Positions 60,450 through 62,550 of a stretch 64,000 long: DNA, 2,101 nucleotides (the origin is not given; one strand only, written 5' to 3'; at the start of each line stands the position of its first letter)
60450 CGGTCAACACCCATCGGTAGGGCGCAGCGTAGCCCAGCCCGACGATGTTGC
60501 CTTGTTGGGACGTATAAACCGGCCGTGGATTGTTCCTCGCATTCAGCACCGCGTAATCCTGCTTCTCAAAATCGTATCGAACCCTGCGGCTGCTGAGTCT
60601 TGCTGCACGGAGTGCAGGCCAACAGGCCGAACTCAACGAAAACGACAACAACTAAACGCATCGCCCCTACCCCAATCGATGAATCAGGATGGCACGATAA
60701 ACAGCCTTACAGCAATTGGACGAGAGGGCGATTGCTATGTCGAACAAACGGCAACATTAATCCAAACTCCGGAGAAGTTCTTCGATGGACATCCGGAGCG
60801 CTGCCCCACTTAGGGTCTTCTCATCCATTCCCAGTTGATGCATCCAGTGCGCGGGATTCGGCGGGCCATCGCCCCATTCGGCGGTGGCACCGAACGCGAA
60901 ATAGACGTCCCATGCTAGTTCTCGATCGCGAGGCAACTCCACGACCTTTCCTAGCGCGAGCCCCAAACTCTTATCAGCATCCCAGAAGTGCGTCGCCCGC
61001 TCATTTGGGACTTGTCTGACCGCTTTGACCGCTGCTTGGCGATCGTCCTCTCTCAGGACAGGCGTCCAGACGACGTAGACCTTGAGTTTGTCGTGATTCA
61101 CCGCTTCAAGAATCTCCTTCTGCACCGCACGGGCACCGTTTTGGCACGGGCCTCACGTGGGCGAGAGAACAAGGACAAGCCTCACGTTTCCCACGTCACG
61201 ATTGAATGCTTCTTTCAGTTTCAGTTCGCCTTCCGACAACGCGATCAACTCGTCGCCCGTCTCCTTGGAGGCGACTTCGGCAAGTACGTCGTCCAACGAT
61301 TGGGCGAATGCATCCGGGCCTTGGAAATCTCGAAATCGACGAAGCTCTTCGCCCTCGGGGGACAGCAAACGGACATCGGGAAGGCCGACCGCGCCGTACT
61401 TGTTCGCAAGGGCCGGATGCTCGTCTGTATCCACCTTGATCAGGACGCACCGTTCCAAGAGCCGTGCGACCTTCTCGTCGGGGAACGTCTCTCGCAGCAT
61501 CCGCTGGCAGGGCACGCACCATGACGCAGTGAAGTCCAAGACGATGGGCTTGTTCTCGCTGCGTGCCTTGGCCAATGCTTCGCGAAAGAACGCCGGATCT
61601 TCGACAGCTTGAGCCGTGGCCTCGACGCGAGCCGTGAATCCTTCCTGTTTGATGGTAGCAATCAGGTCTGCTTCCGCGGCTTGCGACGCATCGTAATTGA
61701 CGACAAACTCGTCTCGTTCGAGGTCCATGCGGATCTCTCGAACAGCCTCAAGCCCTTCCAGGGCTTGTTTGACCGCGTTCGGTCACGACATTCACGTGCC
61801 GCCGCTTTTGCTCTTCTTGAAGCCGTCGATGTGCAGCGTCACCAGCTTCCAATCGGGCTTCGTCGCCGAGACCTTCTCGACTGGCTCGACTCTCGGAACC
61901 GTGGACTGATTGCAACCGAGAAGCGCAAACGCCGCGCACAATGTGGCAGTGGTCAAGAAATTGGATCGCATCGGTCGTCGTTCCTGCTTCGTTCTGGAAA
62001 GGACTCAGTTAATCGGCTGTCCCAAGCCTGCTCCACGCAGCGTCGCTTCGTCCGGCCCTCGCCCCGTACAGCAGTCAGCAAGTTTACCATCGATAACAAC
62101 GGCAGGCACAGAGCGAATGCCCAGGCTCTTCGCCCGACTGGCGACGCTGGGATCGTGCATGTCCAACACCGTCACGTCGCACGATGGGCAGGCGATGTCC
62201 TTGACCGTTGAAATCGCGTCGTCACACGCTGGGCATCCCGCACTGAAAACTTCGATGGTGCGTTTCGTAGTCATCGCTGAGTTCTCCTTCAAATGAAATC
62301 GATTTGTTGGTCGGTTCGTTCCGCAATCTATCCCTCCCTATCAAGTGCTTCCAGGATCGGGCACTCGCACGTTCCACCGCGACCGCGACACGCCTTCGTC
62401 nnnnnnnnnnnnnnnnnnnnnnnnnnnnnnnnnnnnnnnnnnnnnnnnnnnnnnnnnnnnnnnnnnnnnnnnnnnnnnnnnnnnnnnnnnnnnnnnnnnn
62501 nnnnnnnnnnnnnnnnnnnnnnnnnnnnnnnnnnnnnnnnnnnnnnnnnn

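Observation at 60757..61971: Three in-frame TGA codons, all at CxxC cysteine positions: candidate multi-selenocysteine HMA-thioredoxin lipoprotein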

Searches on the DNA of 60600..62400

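Call 6: search_rna_families(source=window, start=60600, end=62400, threshold=evalue, max_evalue=10, show_alignments=3)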
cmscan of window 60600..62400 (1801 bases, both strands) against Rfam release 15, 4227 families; matches with E-value up to 10: 2.
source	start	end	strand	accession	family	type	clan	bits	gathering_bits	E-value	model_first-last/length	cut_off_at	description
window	61242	61279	+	RF02977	THF-II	Cis-reg;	-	18.1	41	1.9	2-35/39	no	THF-II riboswitch (folE RNA)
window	62049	62103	-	RF01276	sR53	Gene; snRNA; snoRNA; CD-box;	-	12.5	49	7.6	1-60/60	no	Small nucleolar RNA sR53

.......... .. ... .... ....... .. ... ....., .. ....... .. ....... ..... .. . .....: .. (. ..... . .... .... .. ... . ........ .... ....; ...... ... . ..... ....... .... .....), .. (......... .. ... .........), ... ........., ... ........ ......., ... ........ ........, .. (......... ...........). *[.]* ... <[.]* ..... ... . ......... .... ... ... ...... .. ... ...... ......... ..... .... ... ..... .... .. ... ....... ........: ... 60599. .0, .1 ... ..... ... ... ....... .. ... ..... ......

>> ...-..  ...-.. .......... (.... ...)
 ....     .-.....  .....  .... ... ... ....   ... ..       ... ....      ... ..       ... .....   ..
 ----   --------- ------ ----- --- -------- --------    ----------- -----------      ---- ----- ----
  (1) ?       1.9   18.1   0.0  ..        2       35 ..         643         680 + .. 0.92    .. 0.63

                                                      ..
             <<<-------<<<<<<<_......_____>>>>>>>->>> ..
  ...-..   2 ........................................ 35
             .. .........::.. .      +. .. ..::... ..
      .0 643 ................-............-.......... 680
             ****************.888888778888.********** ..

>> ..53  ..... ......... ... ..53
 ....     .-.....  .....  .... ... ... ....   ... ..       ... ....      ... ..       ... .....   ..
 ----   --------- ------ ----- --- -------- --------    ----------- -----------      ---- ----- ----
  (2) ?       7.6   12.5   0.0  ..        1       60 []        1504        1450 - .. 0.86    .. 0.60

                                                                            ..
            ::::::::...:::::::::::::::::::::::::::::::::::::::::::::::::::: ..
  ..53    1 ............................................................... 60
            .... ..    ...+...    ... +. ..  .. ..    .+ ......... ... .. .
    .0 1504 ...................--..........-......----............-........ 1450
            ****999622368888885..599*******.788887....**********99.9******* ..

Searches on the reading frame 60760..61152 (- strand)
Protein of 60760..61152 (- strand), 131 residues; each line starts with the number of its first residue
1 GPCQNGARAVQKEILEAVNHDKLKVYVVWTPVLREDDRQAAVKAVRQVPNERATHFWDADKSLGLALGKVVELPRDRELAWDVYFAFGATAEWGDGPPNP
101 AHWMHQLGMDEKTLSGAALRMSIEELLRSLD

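Call 28: search_protein_representatives(protein=window:60760-61152:-)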
Query: 131 residues. Proteins with E-value up to 0.001 (for the whole library): 1254; up to 1e-10: 408; up to 1e-30: 4. The best 150 are listed.
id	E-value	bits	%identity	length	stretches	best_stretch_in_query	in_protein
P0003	1.4e-37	145.0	52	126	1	5-127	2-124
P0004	1.2e-33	132.2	47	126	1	5-124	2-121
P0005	6.3e-31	123.4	51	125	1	10-128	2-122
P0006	6.4e-31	123.4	50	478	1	3-128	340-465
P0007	1.7e-30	122.1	50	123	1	13-127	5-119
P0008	5.6e-30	120.4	47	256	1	3-129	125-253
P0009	4.9e-28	114.1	49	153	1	5-128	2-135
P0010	1.1e-27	113.0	54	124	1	15-129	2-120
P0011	6.6e-27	110.4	42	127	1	3-127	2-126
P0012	7.5e-27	110.2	41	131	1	10-128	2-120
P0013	1.5e-26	109.3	47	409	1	3-120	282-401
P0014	1.7e-26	109.1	44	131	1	3-126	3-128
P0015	3.4e-26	108.1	43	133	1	5-129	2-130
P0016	8.9e-26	106.8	45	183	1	13-129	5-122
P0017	9.3e-26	106.7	43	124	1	11-128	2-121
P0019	5.0e-25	104.3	38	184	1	3-130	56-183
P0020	7.3e-25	103.8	46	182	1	3-120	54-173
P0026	1.6e-23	99.5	42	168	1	1-127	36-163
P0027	2.0e-23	99.2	33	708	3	3-110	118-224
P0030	3.7e-23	98.3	39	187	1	3-129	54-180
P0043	4.0e-21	91.7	39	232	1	3-128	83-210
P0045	1.7e-20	89.7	45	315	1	1-127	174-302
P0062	1.8e-18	83.1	38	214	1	1-120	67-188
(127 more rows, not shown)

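Call 34: search_protein_families(library=ncbifam, max_evalue=0.1, proteins=[P0019, P0013, P0008, P0027])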
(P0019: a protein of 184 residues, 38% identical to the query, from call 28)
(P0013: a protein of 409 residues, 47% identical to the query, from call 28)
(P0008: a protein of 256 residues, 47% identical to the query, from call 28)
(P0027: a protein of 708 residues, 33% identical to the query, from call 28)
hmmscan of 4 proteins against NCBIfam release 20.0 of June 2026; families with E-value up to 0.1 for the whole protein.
P0019 (184 aa): 0 families

P0013 (409 aa): 5 families
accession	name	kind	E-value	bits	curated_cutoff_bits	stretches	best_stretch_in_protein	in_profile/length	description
NF049942.1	DF_fam_seleno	subfamily_domain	2.8e-27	94.6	70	1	3-90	1-96/96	DF family (seleno)protein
NF033560.1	merT_RC607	exception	1.1e-05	25.7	130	1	112-199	8-92/97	mercuric transport protein MerT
NF010314.2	PRK13751.2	equivalog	0.054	13.6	150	1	111-172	12-75/116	mercuric ion transporter MerT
NF045683.1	MerT_CopZ_Se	exception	0.073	12.5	375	0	108-199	14-114/235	MerT/CopZ fusion-like heavy metal transport selenoprotein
NF033556.1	MerTP_fusion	equivalog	0.08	12.5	180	1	115-169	4-59/186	mercuric transport protein MerTP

P0008 (256 aa): 1 family
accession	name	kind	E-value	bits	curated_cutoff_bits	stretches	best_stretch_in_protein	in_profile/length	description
TIGR00411.1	redox_disulf_1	equivalog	0.058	13.5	92.75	1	112-136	1-25/82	MJ0307 family thioredoxin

P0027 (708 aa): 16 families
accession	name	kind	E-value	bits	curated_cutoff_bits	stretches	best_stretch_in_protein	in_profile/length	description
NF041115.1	UxxU_metal_bind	equivalog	2.1e-12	47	95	1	279-346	7-73/74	metal-binding (seleno)protein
NF033794.2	chaper_CopZ_Eh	exception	6.6e-12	45.4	95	1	280-344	4-67/68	copper chaperone CopZ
NF033795.1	chaper_CopZ_Bs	exception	7.9e-12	45.2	91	1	279-340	3-63/66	copper chaperone CopZ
NF045683.1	MerT_CopZ_Se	exception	5.7e-11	42.3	375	1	278-347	164-232/235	MerT/CopZ fusion-like heavy metal transport selenoprotein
TIGR00003.1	TIGR00003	subfamily_domain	2.3e-10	40.5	62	1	280-340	4-63/66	copper ion binding protein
NF049942.1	DF_fam_seleno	subfamily_domain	3e-10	40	70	1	608-686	2-81/96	DF family (seleno)protein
TIGR02052.1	MerP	equivalog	4.9e-10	39.8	92.55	1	278-344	25-90/92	mercury resistance system periplasmic binding protein MerP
NF047957.1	CopZ_AFE_1862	equivalog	6e-10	39.4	85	1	280-341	3-60/62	CopZ family metallochaperone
NF033556.1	MerTP_fusion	equivalog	3.6e-09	36.5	180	1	261-341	106-184/186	mercuric transport protein MerTP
NF010311.1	PRK13748.1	subfamily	1.4e-07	30.7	600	1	279-352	2-73/560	mercury(II) reductase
NF033781.1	chaper_CopP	exception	7.7e-07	29.2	112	1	279-340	3-62/65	copper-binding metallochaperone CopP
NF007952.0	PRK10671.1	equivalog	2.1e-06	26.2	1316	1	252-349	81-172/838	copper-exporting P-type ATPase CopA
NF033775.1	P_type_ZntA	exception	0.00054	18.4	1240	1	275-342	47-111/732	Zn(II)/Cd(II)/Pb(II) translocating P-type ATPase ZntA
NF008262.1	PRK11033.1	equivalog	0.00064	18.3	1005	1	271-342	36-104/731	zinc/cadmium/mercury/lead-transporting ATPase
TIGR00411.1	redox_disulf_1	equivalog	0.0022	18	92.75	0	605-665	1-62/82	MJ0307 family thioredoxin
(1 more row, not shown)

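Call 35: search_protein_families(library=pfam, max_evalue=0.01, proteins=[P0019, P0013, P0008, P0027, P0006, P0045])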
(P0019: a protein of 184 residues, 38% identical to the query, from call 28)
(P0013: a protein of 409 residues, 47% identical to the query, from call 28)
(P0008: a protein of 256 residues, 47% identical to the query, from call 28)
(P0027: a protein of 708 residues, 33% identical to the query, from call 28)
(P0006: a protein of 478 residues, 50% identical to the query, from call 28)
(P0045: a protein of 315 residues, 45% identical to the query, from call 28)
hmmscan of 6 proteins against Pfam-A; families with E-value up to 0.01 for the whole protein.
P0019 (184 aa): 1 family
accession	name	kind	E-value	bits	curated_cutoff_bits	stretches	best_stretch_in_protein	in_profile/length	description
PF08534.16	Redoxin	-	0.0084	16.3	26.6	0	27-125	16-107/148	Redoxin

P0013 (409 aa): 1 family
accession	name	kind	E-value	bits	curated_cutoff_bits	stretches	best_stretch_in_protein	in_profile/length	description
PF13462.12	Thioredoxin_4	-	0.0025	18.5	23.2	0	269-326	15-69/165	Thioredoxin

P0008 (256 aa): 2 families
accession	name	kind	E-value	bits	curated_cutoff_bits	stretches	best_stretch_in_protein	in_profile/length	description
PF08534.16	Redoxin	-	0.0039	17.4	26.6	1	94-210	16-123/148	Redoxin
PF13462.12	Thioredoxin_4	-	0.0046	17.6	23.2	1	108-167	11-69/165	Thioredoxin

P0027 (708 aa): 2 families
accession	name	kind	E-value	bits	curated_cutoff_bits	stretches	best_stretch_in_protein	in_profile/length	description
PF00403.32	HMA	-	6.4e-11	42.9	24.8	1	279-340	1-61/62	Heavy-metal-associated domain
PF13192.12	Thioredoxin_3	-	0.00034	21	24.8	0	613-664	8-57/76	Thioredoxin domain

P0006 (478 aa): 2 families
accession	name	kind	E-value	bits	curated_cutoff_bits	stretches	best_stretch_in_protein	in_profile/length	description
PF13650.11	Asp_protease_2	-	1.5e-08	35.7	24.3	1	46-137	1-86/90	Aspartyl protease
PF13975.11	gag-asp_proteas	-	1.1e-06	29.5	28.2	1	46-122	1-77/92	gag-polyprotein putative aspartyl protease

P0045 (315 aa): 0 families

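Call 42: find_encoding_contigs(protein=P0014, flank=3000, max_places=2)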
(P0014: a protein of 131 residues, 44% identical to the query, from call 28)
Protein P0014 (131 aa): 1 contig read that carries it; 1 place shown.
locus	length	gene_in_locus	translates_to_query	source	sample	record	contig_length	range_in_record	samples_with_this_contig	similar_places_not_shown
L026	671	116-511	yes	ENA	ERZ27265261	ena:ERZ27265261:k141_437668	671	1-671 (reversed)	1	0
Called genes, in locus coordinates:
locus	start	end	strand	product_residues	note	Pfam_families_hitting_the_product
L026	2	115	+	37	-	?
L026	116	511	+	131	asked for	-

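Call 44: find_encoding_contigs(protein=P0003, flank=6000, max_places=2)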
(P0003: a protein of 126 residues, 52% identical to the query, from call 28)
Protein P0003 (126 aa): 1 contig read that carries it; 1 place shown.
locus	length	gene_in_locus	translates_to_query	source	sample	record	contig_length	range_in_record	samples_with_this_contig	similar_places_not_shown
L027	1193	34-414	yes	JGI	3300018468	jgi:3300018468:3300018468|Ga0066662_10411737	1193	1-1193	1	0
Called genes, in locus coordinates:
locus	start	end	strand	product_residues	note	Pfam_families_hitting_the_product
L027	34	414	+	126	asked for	-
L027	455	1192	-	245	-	?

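Call 45: find_encoding_contigs(protein=P0011, flank=6000, max_places=2)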
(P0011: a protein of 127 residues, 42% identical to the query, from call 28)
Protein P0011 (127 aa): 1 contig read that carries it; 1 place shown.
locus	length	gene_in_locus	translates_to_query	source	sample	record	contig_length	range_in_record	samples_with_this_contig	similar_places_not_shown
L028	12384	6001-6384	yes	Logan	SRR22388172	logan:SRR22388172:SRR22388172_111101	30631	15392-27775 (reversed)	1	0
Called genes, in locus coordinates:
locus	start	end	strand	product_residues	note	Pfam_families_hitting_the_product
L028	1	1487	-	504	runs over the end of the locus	PF00144:Beta-lactamase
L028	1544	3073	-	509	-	PF00117:GATase, PF07722:Peptidase_C26 (faint), PF02540:NAD_synthase (faint), PF00958:GMP_synt_C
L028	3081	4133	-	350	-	PF04389:Peptidase_M28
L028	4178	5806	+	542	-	PF11028:TMEM260_N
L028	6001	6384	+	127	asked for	-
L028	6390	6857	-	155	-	PF13098:Thioredoxin_2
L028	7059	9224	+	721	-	PF00069:Pkinase, PF07714:PK_Tyr_Ser-Thr, PF06293:Kdo (weak)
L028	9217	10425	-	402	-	PF01594:AI-2E_transport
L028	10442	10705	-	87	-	PF12732:YtxH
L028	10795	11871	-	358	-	PF03054:tRNA_Me_trans, PF20259:tRNA_Me_trans_M, PF20258:tRNA_Me_trans_C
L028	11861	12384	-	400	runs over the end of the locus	PF07884:VKOR, PF13462:Thioredoxin_4, PF01323:DSBA, PF13743:Thioredoxin_5 (faint)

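Call 66: find_encoding_contigs(protein=P0006, flank=1500, max_places=1)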
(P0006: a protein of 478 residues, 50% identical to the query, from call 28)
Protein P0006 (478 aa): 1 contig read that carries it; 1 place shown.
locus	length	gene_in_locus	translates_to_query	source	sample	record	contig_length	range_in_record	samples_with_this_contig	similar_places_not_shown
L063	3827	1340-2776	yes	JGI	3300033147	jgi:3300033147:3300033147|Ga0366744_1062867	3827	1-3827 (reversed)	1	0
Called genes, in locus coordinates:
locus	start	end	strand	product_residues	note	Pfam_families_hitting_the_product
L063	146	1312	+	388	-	PF00403:HMA, PF00578:AhpC-TSA, PF08534:Redoxin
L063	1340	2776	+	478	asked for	PF13650:Asp_protease_2, PF13975:gag-asp_proteas (weak)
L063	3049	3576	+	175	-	PF13098:Thioredoxin_2, PF13899:Thioredoxin_7, PF00085:Thioredoxin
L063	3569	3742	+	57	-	-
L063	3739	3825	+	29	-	?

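Call 67: find_encoding_contigs(protein=P0026, flank=1500, max_places=1)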
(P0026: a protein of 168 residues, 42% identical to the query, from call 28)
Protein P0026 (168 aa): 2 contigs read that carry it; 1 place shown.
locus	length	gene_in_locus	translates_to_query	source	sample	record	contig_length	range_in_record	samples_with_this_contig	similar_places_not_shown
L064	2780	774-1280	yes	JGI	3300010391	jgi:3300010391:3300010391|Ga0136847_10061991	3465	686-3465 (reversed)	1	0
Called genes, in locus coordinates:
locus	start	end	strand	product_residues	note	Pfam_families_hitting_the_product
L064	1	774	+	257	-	?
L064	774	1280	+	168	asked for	-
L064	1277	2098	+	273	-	PF00561:Abhydrolase_1, PF12146:Hydrolase_4, PF12697:Abhydrolase_6, PF03096:Ndr (weak)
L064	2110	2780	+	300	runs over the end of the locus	PF00378:ECH_1, PF16113:ECH_2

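Call 68: find_encoding_contigs(protein=P0020, flank=1500, max_places=1)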
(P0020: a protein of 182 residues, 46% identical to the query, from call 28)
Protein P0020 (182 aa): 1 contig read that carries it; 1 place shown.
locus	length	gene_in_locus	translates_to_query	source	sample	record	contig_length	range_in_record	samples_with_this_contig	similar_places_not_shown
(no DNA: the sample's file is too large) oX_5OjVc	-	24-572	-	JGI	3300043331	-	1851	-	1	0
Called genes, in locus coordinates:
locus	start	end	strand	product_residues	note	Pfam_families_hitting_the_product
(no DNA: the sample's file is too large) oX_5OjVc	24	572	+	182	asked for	-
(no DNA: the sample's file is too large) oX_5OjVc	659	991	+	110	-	PF00903:Glyoxalase, PF19581:Glyoxalase_7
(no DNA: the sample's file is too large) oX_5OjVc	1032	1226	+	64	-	-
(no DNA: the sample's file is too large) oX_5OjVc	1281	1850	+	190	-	?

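Call 69: find_encoding_contigs(protein=P0062, flank=1500, max_places=1)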
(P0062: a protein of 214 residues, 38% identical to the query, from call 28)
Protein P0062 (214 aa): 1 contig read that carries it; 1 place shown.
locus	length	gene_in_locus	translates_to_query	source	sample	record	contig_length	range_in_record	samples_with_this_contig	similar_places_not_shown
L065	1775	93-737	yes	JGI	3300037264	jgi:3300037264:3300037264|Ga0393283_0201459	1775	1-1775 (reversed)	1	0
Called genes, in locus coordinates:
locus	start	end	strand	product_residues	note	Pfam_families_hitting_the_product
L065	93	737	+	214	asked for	-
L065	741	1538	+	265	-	PF00561:Abhydrolase_1, PF12146:Hydrolase_4, PF12697:Abhydrolase_6, PF08386:Abhydrolase_4 (weak)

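Call 71: list_cluster_members(proteins=[P0019, P0026, P0008, P0013, P0006, P0003, P0030, P0043, P0045, P0001])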
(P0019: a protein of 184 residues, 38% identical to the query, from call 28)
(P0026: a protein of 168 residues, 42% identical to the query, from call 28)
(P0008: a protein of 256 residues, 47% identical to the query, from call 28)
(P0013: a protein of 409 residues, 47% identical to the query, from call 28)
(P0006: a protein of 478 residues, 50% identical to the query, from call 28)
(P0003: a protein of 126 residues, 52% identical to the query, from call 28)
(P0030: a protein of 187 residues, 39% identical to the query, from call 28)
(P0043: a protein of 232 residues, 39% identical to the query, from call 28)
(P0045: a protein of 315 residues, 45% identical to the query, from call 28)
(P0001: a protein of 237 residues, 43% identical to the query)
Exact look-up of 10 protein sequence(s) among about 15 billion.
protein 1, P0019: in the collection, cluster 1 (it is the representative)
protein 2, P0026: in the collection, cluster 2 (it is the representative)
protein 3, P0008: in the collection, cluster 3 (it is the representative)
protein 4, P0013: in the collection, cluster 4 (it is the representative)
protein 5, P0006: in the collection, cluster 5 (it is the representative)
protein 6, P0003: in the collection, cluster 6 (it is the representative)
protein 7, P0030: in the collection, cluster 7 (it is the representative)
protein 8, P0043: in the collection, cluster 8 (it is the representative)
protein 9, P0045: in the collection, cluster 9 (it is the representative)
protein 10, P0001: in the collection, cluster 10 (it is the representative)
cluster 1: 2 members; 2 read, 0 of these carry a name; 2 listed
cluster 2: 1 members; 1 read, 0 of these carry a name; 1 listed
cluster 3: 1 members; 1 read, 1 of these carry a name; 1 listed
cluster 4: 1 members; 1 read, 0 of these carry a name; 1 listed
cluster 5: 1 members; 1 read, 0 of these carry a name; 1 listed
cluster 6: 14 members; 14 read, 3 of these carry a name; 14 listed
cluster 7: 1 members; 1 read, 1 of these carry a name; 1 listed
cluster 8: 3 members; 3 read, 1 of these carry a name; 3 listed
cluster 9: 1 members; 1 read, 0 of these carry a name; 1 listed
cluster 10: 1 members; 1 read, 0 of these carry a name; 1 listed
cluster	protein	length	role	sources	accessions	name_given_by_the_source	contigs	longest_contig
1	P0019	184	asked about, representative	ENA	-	-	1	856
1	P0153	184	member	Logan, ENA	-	-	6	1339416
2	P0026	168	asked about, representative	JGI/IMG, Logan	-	-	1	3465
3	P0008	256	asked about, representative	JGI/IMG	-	hypothetical protein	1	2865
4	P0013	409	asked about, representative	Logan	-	-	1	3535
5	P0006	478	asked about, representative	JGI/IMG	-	-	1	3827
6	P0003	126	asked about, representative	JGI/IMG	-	-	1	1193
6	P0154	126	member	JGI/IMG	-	hypothetical protein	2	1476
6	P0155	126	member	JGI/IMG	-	hypothetical protein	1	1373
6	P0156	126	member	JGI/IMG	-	hypothetical protein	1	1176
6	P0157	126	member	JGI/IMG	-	-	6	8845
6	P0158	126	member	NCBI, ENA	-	-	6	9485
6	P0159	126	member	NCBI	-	-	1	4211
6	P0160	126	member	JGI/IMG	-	-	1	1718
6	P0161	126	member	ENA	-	-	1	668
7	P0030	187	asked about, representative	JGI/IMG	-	hypothetical protein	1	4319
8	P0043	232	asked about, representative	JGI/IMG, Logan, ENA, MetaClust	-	\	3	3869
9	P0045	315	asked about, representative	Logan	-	-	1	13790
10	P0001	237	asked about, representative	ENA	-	-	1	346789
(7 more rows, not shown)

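Call 78: predict_structure(alignment_id=A7)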
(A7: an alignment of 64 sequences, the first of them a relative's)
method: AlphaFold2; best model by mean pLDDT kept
length: 168 residues; sequences in the alignment: 64
mean_pLDDT: 96.4   pTM: 0.92
mean pLDDT of the five models: 96.4, 96.0, 95.5, 95.4, 94.7
residues with pLDDT >= 90: 155; 70-90: 11; 50-70: 2; < 50: 0
segments of 3 or more residues with pLDDT < 50: none
pLDDT, mean of each block of 10 residues (from residue 1): 95 98 98 98 98 98 98 98 98 98 95 96 98 97 89 98 86
secondary structure, 60 per line:
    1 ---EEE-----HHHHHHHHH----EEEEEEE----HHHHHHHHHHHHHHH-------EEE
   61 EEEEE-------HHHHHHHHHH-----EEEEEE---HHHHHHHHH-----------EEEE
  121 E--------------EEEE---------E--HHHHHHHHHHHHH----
elements in order: E4-6 H12-20 E25-31 H36-50 E58-65 H73-82 E88-93 H97-105 E117-121 E136-139 H152-164

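Call 81: fold_search(model_id=the predicted structure, library=pdb)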
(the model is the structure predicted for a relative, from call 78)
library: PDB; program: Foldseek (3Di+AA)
matches with E <= 10: 1345; with E <= 0.001: 7
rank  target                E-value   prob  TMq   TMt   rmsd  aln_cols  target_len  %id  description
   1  3kij_C                2.7e-04  1.00  0.54  0.54   4.6       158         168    9  Crystal structure of the human PDI-peroxidase (released 2011-01-12)
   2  3cyn_A                2.9e-04  1.00  0.56  0.55   4.5       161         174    9  The structure of human GPX8 (released 2008-08-12)
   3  3cyn_C                4.5e-04  1.00  0.54  0.52   4.7       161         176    9  The structure of human GPX8 (released 2008-08-12)
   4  3cyn_B                6.3e-04  1.00  0.56  0.55   4.5       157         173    9  The structure of human GPX8 (released 2008-08-12)
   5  2g0f                  7.7e-04  1.00  0.49  0.54   5.0       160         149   16  Crystal Structure of P144A mutant of E.coli CcmG protein (released 2006-12-05)
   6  3hdc                  8.2e-04  1.00  0.47  0.51   5.3       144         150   13  The crystal structure of thioredoxin protein from Geobacter metallireducens (released 2009-05-26)
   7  2f9s_A                8.8e-04  1.00  0.55  0.65   3.2       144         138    7  2nd Crystal Structure Of A Soluble Domain Of ResA In The Oxidised Form (released 2006-04-18)
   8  1st9_A                1.4e-03  1.00  0.53  0.63   3.6       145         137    8  Crystal Structure of a Soluble Domain of ResA in the Oxidised Form (released 2004-05-11)
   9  4evm                  1.6e-03  1.00  0.49  0.57   4.3       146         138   13  1.5 Angstrom crystal structure of soluble domain of membrane-anchored thioredoxin family protein from Streptococcus pneu (released 2012-05-09)
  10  2b5x_MODEL_1_A        1.7e-03  1.00  0.57  0.63   3.5       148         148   12  Solution Structure of a Thioredoxin-like Protein in the Reduced Form (released 2006-01-17)
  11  3kij_A                1.8e-03  1.00  0.55  0.54   4.6       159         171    8  Crystal structure of the human PDI-peroxidase (released 2011-01-12)
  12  2ls5_MODEL_1_A        2.5e-03  1.00  0.54  0.56   4.5       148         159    9  Solution structure of a putative protein disulfide isomerase from Bacteroides thetaiotaomicron (released 2012-05-09)
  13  4grf                  2.7e-03  1.00  0.51  0.60   4.3       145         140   10  Crystal structure of thioredoxin domain of thiol-disulfide oxidoreductase BVU-2223 (Target EFI-501010) from Bacteroides  (released 2012-10-10)
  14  2jzr_MODEL_1_A        2.9e-03  0.96  0.37  0.42   4.2       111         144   10  Solution structure of the oxidized form (Cys67-Cys70) of the N-terminal domain of PilB from N. meningitidis. (released 2008-07-29)
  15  2p5q_A                3.3e-03  1.00  0.53  0.55   4.6       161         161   11  Crystal structure of the poplar glutathione peroxidase 5 in the reduced form (released 2007-07-24)
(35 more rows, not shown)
